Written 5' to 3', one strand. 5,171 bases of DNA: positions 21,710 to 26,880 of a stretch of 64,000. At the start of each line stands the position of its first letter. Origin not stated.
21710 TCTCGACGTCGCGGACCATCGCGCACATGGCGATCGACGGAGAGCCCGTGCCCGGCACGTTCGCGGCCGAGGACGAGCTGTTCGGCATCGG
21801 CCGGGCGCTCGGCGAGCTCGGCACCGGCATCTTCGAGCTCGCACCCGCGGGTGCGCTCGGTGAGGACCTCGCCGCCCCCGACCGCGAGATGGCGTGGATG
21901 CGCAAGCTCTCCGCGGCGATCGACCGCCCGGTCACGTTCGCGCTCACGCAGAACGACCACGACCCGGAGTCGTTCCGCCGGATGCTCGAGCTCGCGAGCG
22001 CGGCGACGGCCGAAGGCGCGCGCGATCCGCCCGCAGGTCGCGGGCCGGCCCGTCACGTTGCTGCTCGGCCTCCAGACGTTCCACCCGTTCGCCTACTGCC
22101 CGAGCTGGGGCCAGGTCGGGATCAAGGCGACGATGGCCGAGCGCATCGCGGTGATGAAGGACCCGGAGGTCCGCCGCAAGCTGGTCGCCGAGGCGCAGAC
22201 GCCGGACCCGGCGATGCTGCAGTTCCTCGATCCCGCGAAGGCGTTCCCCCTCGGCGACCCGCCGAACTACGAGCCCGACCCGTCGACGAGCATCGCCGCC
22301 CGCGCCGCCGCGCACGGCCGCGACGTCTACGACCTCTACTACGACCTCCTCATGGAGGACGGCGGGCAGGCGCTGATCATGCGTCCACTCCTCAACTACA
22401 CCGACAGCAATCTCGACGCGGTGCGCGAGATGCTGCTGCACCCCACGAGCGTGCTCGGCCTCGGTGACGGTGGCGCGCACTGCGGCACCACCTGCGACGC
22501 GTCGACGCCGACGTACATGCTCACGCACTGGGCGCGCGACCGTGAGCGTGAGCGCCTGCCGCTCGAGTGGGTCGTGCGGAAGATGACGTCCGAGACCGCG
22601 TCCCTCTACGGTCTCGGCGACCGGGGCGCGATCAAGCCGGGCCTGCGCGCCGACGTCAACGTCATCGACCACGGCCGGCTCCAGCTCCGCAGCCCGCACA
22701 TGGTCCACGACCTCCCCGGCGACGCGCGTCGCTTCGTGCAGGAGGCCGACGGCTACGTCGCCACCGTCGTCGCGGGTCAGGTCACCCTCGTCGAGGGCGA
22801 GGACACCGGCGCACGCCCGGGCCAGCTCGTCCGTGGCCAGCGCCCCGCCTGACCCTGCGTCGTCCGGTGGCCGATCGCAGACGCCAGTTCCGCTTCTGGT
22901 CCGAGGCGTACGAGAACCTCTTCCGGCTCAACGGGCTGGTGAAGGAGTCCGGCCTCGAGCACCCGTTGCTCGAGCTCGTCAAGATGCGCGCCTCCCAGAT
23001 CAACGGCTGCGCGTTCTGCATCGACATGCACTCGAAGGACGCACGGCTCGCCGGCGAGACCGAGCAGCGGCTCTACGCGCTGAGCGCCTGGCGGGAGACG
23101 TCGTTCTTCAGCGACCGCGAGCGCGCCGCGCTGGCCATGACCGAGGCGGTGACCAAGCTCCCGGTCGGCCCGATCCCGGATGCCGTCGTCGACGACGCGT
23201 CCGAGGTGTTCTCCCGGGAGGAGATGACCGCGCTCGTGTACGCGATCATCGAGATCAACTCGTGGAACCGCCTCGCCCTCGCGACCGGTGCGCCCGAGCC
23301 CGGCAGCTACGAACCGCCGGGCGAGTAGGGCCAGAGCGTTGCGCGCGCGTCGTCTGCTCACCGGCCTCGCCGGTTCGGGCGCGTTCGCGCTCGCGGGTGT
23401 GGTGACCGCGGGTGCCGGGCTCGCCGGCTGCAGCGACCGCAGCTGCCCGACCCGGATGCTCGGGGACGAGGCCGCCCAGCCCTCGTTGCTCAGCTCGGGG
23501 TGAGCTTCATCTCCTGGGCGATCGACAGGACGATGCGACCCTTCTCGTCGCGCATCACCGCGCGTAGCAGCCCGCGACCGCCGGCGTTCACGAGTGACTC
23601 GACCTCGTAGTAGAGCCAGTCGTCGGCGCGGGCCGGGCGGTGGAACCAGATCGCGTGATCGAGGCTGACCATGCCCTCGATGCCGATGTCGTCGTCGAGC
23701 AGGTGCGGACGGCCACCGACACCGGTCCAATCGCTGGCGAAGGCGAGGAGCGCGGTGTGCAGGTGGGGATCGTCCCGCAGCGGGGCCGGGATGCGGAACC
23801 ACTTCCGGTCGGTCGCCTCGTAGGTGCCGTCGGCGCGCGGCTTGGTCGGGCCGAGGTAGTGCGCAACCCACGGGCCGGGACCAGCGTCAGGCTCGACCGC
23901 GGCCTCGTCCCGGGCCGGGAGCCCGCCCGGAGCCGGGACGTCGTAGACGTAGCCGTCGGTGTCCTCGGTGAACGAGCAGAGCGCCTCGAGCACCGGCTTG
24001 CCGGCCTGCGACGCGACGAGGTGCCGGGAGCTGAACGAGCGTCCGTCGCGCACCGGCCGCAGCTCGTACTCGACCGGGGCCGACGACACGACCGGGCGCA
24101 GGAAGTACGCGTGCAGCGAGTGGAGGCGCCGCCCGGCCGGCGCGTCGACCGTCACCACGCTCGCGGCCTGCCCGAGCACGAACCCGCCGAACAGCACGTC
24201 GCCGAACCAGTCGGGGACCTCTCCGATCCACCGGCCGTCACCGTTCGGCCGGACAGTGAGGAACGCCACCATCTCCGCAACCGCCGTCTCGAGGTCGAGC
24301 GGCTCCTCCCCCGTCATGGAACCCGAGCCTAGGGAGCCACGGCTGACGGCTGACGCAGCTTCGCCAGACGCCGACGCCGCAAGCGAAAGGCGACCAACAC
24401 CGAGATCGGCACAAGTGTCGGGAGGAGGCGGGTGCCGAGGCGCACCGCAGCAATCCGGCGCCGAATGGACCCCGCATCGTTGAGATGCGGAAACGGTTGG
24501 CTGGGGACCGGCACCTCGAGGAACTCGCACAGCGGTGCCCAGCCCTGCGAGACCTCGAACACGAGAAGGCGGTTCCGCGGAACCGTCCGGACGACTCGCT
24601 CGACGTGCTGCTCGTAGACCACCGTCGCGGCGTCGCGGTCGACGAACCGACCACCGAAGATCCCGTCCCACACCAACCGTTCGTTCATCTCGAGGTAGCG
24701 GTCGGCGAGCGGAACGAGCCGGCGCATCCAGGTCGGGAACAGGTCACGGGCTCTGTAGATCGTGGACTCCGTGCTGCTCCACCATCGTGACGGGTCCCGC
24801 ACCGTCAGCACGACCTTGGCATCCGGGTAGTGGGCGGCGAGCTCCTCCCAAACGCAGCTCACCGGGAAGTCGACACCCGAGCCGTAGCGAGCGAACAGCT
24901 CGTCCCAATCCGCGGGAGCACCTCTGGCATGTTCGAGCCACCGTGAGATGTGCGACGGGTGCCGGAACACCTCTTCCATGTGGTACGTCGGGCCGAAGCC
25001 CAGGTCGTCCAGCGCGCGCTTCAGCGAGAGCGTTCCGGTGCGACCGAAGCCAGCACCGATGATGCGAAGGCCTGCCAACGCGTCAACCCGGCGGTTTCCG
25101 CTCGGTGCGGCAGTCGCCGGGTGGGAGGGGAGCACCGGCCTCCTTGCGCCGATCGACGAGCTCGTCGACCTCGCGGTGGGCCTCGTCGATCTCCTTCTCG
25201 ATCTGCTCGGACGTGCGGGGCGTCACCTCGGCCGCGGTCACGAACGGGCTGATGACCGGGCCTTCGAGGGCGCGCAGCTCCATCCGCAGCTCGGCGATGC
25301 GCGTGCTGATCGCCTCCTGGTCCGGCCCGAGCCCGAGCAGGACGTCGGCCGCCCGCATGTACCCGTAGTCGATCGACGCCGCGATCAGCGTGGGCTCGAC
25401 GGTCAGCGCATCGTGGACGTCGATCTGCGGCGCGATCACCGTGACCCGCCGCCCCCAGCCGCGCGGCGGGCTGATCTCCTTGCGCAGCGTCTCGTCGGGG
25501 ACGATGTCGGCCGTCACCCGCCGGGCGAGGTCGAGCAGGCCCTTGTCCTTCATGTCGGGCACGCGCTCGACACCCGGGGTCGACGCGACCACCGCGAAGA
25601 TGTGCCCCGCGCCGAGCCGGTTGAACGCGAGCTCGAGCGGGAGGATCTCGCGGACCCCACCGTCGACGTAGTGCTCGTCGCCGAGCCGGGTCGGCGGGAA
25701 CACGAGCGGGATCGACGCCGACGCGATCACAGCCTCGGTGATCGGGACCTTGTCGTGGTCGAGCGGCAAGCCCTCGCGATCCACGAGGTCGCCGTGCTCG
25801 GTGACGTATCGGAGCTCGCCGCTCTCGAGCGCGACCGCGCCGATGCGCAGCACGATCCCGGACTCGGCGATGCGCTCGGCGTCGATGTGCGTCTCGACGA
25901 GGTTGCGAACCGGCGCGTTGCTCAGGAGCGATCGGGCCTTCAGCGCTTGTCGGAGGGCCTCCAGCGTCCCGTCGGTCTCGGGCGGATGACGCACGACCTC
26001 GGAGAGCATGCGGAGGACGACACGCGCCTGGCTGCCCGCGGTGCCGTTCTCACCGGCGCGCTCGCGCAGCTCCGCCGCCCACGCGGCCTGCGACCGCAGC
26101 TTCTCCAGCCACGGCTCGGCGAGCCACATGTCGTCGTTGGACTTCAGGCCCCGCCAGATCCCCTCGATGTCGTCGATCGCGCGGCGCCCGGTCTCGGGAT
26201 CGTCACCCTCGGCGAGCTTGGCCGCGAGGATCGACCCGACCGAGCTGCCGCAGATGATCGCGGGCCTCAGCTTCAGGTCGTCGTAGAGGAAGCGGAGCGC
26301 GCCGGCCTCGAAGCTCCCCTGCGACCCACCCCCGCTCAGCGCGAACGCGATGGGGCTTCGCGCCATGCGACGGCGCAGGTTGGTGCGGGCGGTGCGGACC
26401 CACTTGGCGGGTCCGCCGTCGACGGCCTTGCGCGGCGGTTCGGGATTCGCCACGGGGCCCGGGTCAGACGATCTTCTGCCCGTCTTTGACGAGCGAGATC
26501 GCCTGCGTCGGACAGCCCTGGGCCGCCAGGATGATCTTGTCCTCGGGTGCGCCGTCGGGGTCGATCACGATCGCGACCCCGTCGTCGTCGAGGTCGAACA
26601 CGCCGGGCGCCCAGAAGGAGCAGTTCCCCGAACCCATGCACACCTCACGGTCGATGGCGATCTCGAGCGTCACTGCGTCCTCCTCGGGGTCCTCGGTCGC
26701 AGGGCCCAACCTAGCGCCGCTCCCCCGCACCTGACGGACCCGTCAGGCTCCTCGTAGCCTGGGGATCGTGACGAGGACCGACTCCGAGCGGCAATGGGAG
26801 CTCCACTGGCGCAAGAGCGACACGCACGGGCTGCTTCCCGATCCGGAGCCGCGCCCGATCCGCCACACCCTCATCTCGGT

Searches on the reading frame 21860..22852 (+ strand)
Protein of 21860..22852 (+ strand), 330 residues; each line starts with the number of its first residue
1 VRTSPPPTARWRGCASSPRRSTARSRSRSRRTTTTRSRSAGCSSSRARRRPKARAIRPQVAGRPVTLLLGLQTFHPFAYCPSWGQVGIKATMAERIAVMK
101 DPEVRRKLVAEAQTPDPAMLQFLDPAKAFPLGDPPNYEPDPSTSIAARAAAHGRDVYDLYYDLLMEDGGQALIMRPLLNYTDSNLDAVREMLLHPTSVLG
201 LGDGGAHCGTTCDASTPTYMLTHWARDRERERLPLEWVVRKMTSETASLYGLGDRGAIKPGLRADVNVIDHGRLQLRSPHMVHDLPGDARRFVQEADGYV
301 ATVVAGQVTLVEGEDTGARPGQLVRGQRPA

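Call 17: search_protein_families(library=pfam, proteins=[window:21860-22852:+], max_evalue=0.00001)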
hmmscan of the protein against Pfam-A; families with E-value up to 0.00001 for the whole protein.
window:21860-22852:+ (330 aa): 1 family
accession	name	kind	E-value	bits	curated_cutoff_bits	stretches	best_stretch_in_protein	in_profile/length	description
PF07969.17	Amidohydro_3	-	4.1e-18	66.5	29.7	1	180-309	351-471/472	Amidohydrolase family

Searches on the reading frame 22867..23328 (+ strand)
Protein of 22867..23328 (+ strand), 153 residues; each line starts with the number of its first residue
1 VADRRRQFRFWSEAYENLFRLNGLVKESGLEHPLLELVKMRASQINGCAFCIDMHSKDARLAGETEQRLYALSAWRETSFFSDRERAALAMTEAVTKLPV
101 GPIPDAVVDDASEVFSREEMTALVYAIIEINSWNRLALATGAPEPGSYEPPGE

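Call 17: search_protein_families(library=pfam, proteins=[window:22867-23328:+], max_evalue=0.00001)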
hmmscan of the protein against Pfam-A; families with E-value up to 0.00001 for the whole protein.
window:22867-23328:+ (153 aa): 1 family
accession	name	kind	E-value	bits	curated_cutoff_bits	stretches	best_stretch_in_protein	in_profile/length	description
PF02627.25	CMD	-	8.8e-20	70.9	23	1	15-93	4-83/84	Carboxymuconolactone decarboxylase family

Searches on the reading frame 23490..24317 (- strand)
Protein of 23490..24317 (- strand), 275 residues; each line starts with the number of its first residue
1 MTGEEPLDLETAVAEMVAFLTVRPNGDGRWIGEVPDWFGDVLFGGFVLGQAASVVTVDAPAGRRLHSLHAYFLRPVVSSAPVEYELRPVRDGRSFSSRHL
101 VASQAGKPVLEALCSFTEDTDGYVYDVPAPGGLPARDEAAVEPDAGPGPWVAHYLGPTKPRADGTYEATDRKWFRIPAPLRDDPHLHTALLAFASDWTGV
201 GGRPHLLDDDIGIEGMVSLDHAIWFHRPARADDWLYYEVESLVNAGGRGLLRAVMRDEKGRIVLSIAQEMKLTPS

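Call 17: search_protein_families(library=pfam, proteins=[window:23490-24317:-], max_evalue=0.00001)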
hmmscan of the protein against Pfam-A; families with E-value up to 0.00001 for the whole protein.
window:23490-24317:- (275 aa): 3 families
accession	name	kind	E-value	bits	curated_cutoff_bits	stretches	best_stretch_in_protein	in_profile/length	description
PF02551.21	Acyl_CoA_thio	-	2.2e-20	73.3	21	1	162-269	23-130/132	Acyl-CoA thioesterase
PF13622.12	4HBT_3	-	5.6e-20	71.8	24.3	1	36-117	4-83/83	Acyl-CoA thioesterase N-terminal domain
PF20789.3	4HBT_3C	-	9.1e-20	71.7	24.1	1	152-269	16-137/140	Acyl-CoA thioesterase C-terminal domain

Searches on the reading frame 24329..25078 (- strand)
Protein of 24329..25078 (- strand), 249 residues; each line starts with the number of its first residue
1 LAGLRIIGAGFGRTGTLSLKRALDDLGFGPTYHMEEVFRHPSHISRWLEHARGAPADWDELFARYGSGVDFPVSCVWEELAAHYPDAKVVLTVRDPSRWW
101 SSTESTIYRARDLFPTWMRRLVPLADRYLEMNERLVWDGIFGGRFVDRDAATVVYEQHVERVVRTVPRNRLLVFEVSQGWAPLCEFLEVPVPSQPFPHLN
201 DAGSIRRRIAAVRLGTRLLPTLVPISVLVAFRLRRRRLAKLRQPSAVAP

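Call 17: search_protein_families(library=pfam, proteins=[window:24329-25078:-], max_evalue=0.00001)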
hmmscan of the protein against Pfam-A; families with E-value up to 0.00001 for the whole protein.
window:24329-25078:- (249 aa): 1 family
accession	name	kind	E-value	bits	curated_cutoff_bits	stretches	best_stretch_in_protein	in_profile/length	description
PF17784.7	Sulfotransfer_4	-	3e-67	227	22.8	1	5-204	1-214/215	Sulfotransferase domain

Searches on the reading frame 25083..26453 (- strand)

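Call 17: search_protein_families(library=pfam, proteins=[window:25083-26453:-], max_evalue=0.00001)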
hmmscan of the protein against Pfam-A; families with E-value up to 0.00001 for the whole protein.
window:25083-26453:- (456 aa): 1 family
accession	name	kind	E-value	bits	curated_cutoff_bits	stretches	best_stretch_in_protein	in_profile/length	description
PF01734.28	Patatin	-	1.9e-28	100.4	27.7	1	38-276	2-190/191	Patatin-like phospholipase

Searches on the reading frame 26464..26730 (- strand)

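Call 17: search_protein_families(library=pfam, proteins=[window:26464-26730:-], max_evalue=0.00001)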
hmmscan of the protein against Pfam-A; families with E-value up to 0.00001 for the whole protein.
window:26464-26730:- (88 aa): 3 families
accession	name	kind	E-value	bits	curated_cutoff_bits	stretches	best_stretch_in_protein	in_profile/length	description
PF13370.11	Fer4_13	-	3e-10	41.1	24.5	1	26-79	1-57/58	4Fe-4S single cluster domain of Ferredoxin I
PF13459.11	Fer4_15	-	5.4e-09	37.1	22.4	1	24-79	1-65/66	4Fe-4S single cluster domain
PF06902.16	Fer4_19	-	2.1e-08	34.5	24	1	21-82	5-63/64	Divergent 4Fe-4S mono-cluster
